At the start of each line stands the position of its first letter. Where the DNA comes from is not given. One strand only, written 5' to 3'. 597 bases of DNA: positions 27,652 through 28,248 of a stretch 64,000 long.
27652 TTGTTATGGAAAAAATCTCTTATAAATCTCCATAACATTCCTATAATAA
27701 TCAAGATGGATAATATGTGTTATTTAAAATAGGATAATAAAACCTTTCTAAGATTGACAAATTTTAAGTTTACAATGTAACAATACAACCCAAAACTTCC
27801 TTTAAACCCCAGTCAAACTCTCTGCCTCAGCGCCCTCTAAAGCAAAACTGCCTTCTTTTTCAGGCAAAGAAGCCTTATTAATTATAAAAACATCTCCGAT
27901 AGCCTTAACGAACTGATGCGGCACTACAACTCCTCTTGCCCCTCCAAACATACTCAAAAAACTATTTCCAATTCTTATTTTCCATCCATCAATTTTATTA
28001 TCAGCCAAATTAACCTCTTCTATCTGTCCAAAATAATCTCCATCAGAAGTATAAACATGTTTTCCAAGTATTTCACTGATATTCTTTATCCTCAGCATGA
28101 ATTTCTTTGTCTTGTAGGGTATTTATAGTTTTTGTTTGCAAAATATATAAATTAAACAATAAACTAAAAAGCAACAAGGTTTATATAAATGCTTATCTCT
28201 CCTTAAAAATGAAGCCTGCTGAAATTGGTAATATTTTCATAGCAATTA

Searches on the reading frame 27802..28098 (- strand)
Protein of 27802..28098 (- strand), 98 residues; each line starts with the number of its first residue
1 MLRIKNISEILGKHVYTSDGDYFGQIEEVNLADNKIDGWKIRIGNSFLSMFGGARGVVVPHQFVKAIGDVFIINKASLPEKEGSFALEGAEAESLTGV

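Call 41: search_protein_families(library=pfam, proteins=[window:27802-28098:-], max_evalue=0.01)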
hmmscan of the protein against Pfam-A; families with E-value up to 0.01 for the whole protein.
window:27802-28098:- (98 aa): 1 family
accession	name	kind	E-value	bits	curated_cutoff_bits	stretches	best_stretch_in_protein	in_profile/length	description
PF05239.21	PRC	-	1.7e-08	34.8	21.2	1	6-74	5-72/78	PRC-barrel domain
